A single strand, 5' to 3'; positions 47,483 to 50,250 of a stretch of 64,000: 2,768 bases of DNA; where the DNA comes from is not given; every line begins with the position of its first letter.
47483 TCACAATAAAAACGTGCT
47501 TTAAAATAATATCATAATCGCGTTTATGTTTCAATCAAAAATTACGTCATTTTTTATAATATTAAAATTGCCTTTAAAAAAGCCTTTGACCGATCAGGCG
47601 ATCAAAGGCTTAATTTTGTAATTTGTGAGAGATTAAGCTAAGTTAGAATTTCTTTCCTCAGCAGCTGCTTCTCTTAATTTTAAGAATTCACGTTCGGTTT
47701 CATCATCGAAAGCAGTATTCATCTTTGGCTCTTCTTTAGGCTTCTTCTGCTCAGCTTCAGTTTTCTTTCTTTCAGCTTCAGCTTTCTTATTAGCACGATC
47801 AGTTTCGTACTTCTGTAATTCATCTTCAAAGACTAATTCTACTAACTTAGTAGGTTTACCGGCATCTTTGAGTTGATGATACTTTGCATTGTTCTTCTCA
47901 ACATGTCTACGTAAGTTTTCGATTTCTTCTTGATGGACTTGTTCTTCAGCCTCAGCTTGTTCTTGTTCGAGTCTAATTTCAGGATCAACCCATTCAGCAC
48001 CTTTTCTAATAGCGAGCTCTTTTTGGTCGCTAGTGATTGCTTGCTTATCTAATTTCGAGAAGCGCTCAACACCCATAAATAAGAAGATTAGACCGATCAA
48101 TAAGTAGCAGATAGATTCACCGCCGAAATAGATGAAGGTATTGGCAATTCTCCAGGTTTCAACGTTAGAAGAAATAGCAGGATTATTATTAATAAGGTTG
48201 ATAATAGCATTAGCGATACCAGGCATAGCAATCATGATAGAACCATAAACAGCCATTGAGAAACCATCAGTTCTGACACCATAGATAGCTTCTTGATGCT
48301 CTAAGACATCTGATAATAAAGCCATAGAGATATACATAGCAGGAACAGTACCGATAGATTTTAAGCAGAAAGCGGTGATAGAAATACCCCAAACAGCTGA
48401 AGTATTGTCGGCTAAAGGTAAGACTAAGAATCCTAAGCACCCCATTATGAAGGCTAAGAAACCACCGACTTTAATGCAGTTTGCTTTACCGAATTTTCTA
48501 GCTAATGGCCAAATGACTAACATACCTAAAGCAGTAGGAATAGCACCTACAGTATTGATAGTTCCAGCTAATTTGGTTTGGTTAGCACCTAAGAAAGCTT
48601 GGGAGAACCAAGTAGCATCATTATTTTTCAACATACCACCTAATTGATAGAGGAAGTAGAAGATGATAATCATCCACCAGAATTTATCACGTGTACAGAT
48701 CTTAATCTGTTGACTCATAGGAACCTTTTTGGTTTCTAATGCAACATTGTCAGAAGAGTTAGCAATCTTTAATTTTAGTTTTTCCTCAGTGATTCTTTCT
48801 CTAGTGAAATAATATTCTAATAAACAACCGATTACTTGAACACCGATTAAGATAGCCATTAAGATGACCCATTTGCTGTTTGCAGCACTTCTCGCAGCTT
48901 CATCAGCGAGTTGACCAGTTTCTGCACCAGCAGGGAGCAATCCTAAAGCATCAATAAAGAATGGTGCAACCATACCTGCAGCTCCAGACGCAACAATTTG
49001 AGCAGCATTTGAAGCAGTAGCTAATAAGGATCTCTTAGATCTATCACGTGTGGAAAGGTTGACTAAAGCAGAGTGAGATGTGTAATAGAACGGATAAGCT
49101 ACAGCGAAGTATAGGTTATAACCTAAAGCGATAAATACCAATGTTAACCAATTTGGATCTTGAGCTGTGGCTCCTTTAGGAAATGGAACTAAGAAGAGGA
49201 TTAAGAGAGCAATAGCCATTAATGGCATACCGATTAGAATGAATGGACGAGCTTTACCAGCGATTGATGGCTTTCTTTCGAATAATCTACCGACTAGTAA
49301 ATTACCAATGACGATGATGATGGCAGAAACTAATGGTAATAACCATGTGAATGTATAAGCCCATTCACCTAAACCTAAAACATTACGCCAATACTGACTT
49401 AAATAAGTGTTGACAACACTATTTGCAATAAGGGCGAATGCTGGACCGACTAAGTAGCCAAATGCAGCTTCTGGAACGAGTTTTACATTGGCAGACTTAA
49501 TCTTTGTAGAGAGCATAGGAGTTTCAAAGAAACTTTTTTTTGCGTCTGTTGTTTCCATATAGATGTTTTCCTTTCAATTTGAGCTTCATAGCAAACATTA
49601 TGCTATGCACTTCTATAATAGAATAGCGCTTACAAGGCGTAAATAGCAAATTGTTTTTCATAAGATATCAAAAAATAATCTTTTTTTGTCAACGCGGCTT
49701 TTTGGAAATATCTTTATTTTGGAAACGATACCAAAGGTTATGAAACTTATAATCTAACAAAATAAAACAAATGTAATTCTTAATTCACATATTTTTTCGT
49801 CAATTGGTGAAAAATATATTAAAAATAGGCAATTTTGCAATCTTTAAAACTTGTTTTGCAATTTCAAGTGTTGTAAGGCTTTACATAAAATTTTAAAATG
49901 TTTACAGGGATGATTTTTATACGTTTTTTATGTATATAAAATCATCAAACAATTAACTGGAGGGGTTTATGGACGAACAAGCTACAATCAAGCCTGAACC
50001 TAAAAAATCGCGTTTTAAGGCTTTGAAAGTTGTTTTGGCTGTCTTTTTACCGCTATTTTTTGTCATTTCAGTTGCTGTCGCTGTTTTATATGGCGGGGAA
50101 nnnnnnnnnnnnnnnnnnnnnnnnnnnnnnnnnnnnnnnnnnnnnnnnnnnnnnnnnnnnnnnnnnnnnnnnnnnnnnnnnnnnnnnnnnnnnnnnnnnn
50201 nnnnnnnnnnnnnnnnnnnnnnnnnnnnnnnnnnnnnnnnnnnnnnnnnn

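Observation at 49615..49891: Three promoters share one architecture, defining a regulon that ties the GH3 operon and permease to glucuronate catabolism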

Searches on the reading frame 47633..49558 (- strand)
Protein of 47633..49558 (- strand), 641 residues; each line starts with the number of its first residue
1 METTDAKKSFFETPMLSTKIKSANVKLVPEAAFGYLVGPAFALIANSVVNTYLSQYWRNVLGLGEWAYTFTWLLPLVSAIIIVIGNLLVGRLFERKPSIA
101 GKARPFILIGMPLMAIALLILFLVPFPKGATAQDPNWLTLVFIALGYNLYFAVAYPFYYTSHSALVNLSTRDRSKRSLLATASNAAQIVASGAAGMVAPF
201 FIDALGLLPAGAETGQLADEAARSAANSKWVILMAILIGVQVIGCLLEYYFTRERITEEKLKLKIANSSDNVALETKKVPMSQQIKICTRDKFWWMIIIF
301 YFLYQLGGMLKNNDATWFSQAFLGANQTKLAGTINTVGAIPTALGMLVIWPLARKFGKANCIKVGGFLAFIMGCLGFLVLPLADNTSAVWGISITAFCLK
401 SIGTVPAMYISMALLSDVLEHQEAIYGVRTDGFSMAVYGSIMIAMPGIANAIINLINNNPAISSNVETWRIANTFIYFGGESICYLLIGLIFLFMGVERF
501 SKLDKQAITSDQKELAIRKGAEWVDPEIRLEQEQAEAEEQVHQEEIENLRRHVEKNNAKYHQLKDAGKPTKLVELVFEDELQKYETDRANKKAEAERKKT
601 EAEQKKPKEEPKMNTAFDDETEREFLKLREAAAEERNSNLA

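Call 5: search_protein_families(library=pfam, proteins=[window:47633-49558:-])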
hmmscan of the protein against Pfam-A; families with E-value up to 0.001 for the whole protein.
window:47633-49558:- (641 aa): 2 families
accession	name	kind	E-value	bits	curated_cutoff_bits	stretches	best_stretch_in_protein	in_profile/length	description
PF13347.12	MFS_2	-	6.9e-43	147.2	27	1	34-456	1-380/427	MFS/sugar transport protein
PF07690.21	MFS_1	-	1.6e-14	54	33.4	3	155-430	99-336/347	Major Facilitator Superfamily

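Call 33: search_protein_families(library=ncbifam, proteins=[window:47633-49558:-], max_evalue=0.001)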
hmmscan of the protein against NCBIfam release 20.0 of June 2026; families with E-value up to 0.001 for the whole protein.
window:47633-49558:- (641 aa): 4 families
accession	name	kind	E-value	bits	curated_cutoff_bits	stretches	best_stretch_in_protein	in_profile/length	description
TIGR00792.1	gph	subfamily_domain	5e-24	84.7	231.35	1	35-459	4-380/437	glycoside-pentoside-hexuronide (GPH):cation symporter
NF007353.0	PRK09848.1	equivalog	1.9e-10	40.1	528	1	29-438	7-367/457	glucuronide transporter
NF007749.0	PRK10429.1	equivalog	7.9e-08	31.5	456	1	44-468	20-406/473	melibiose:sodium transporter MelB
NF007237.0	PRK09669.1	subfamily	3.7e-06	25.8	610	1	32-449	11-381/461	putative symporter YagG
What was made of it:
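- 47633..49558 (-): GPH-family (MFS_2) permease, 641 aa. Calls 5, 33.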

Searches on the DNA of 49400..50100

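Call 55: search_rna_families(source=window, start=49400, end=50100, threshold=evalue, max_evalue=1)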
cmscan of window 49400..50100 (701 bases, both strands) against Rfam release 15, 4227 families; matches with E-value up to 1: 2.
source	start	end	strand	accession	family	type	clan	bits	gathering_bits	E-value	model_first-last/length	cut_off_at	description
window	49494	49525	+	RF01345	CRISPR-DR35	Gene; CRISPR;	-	23.2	35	0.047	1-36/36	no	CRISPR RNA direct repeat element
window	49769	49899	-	RF01264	snR83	Gene; snRNA; snoRNA; HACA-box;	CL00023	14.9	75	0.69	1-308/308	no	Small nucleolar RNA snR83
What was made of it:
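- Tried and rejected: Rfam scan of 49400-50100 at permissive E-values (call 55).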
